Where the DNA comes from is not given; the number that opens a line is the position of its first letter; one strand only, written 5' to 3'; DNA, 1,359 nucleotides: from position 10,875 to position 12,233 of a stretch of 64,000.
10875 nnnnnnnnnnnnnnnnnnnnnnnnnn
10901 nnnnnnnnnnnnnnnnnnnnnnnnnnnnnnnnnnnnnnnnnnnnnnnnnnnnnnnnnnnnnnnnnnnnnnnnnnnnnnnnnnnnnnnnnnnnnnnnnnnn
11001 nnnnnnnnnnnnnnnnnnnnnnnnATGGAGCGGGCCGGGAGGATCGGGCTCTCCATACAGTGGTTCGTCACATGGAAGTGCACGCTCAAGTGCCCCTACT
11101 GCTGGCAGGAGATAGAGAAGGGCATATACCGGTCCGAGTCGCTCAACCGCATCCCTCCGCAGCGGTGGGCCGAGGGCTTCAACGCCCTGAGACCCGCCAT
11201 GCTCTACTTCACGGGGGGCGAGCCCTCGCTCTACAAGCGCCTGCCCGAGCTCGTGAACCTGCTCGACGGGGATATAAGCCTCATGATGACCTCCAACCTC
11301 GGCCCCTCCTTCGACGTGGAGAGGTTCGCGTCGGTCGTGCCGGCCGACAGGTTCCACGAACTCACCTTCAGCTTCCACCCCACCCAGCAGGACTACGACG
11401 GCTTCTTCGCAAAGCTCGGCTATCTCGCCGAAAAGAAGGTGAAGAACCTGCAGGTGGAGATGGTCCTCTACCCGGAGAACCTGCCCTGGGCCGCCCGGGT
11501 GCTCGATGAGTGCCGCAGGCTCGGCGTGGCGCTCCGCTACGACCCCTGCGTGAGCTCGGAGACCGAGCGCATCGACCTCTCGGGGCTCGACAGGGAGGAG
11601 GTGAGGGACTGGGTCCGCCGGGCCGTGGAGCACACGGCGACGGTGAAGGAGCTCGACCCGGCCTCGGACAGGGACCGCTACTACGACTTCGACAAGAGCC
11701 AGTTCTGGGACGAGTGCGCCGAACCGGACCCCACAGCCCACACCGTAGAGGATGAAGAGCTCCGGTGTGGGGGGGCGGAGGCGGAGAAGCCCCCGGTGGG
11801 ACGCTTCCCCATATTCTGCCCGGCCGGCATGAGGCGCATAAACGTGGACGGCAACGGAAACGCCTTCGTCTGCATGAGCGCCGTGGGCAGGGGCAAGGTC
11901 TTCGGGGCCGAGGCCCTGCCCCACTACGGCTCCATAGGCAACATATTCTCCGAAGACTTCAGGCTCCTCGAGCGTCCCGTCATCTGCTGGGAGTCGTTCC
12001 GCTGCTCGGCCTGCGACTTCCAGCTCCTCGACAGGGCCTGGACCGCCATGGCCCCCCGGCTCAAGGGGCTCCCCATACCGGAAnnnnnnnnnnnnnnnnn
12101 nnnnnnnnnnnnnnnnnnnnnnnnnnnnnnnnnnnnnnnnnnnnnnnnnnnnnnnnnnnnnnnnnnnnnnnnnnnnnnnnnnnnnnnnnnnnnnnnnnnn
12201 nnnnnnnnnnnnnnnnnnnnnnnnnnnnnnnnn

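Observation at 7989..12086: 1365-aa single ORF fusing a CapK/PaaK-like adenylating ligase, three copies of an unassigned repeat module and a radical SAM/SPASM domain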

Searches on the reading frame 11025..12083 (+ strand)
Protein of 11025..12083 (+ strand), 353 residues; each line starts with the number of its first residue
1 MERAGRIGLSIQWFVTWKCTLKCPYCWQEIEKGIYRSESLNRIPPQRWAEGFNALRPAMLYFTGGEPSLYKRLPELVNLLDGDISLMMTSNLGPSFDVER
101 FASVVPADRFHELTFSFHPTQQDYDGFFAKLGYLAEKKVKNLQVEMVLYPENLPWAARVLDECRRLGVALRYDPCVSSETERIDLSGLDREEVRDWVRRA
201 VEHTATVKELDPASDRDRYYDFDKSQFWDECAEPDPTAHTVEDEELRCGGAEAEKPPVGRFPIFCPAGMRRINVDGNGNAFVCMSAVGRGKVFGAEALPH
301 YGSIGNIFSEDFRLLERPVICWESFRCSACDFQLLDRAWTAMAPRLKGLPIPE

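Call 16: find_homologous_proteins(query=window:11025-12083:+, max_evalue=0.001)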
Query seq(353 aa) (353 aa): 72 proteins with E <= 0.001 among 4038 candidates.
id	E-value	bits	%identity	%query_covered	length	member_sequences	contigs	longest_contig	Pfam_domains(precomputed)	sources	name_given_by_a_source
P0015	2.6e-113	397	52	100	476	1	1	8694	PF04055.28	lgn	-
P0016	1.0e-107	379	51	99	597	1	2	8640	PF04055.28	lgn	-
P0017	2.6e-105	371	48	100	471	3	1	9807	PF04055.28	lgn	-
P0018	2.6e-104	367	50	100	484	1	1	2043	PF04055.28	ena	-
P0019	1.0e-102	362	50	99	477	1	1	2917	PF04055.28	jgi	jgi:MoaA/NifB/PqqE/SkfB family radical SAM enzyme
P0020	7.9e-102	359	49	100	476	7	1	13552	PF04055.28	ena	-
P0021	8.6e-102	359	49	100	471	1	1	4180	PF04055.28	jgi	-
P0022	5.2e-100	353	49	100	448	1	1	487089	PF04055.28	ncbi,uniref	ncbi:radical SAM protein [Paraburkholderia sp. BR10923]|uniref:radical SAM protein n=1 Tax=Paraburkh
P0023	1.2e-98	349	45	99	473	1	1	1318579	PF04055.28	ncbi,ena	-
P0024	1.0e-96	342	49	99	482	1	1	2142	PF04055.28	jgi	jgi:MoaA/NifB/PqqE/SkfB family radical SAM enzyme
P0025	6.6e-96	340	45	100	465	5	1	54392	PF04055.28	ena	-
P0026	2.6e-95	338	47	100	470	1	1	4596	PF04055.28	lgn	-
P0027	2.8e-95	338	46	100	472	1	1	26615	PF04055.28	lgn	-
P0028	3.0e-95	338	46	98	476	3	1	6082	PF04055.28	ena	-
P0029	3.7e-95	337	45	98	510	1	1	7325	PF04055.28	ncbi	ncbi:radical SAM/SPASM domain-containing protein [Candidatus Omnitrophota bacterium]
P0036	1.6e-78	283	40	100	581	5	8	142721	PF04055.28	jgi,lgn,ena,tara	tara:strand:- start:93632 stop:95377 length:1746 start_codon:yes stop_codon:yes gene_type:complete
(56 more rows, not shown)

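Call 18: find_encoding_contigs(protein=P0022, flank=10000, max_places=2)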
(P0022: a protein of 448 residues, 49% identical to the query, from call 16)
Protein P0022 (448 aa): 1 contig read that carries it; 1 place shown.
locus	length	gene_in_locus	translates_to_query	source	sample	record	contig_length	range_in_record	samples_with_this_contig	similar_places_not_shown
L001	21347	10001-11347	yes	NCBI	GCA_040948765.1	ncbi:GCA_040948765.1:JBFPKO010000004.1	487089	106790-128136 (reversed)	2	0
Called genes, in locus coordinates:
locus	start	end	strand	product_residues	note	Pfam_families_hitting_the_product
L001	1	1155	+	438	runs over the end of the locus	PF01565:FAD_binding_4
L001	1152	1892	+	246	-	PF00106:adh_short, PF08659:KR, PF13561:adh_short_C2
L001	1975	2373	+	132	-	PF04138:GtrA_DPMS_TM (weak)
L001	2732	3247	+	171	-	PF00534:Glycos_transf_1, PF13692:Glyco_trans_1_4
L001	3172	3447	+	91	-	PF00534:Glycos_transf_1, PF13692:Glyco_trans_1_4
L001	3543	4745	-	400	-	PF16317:Glyco_hydro_99 (weak), PF14307:Glyco_tran_WbsX, PF16317:Glyco_hydro_99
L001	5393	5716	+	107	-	-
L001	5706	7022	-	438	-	PF16317:Glyco_hydro_99 (faint)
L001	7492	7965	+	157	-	-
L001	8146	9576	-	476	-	PF13489:Methyltransf_23, PF08241:Methyltransf_11, PF08242:Methyltransf_12, PF13649:Methyltransf_25, PF13847:Methyltransf_31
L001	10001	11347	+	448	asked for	PF04055:Radical_SAM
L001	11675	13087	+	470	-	PF16317:Glyco_hydro_99 (weak)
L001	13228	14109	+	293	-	PF05050:Methyltransf_21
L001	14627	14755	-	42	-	-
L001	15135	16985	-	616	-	PF16317:Glyco_hydro_99 (faint), PF14307:Glyco_tran_WbsX (weak)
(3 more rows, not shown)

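Call 19: find_encoding_contigs(protein=P0023, flank=10000, max_places=2)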
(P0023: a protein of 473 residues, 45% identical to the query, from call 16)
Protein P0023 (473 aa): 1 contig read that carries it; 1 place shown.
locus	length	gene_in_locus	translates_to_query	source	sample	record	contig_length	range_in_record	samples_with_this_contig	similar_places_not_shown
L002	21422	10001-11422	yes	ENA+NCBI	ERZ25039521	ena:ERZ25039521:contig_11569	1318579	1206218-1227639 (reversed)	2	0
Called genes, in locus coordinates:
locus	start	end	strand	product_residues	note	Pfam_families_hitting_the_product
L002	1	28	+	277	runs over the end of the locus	PF01061:ABC2_membrane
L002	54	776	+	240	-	PF00005:ABC_tran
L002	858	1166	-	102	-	-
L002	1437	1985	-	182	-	-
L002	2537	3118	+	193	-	PF16317:Glyco_hydro_99, PF14307:Glyco_tran_WbsX (weak)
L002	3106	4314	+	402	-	-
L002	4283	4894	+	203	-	PF00534:Glycos_transf_1, PF13692:Glyco_trans_1_4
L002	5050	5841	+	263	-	-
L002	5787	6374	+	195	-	-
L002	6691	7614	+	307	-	-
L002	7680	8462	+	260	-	-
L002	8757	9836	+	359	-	PF13489:Methyltransf_23, PF08241:Methyltransf_11, PF08242:Methyltransf_12 (weak), PF13649:Methyltransf_25, PF01209:Ubie_methyltran (weak), PF13847:Methyltransf_31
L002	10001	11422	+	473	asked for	PF04055:Radical_SAM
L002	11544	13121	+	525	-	-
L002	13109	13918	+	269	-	-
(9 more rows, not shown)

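Call 20: find_encoding_contigs(protein=P0036, flank=10000, max_places=3)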
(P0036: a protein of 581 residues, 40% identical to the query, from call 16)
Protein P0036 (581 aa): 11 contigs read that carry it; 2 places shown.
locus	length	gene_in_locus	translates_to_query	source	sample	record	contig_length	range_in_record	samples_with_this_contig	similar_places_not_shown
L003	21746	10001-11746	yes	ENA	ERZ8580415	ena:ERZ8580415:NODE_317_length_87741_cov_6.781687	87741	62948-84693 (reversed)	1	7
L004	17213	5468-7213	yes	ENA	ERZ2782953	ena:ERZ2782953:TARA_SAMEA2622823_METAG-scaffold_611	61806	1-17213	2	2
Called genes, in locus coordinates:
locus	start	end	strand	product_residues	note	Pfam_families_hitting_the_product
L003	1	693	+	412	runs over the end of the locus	PF07394:DUF1501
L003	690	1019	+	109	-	PF01521:Fe-S_biosyn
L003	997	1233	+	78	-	-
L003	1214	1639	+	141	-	PF01467:CTP_transf_like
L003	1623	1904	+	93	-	-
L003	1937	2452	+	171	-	-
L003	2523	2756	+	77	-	-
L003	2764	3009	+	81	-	-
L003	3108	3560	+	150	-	-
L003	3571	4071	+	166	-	PF00903:Glyoxalase (faint), PF13669:Glyoxalase_4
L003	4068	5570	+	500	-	PF00171:Aldedh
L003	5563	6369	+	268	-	PF19420:DDAH_eukar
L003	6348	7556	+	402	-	PF00202:Aminotran_3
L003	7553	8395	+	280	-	PF03721:UDPG_MGDP_dh_N, PF00984:UDPG_MGDP_dh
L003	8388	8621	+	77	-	-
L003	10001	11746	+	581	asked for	PF04055:Radical_SAM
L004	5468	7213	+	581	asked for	PF04055:Radical_SAM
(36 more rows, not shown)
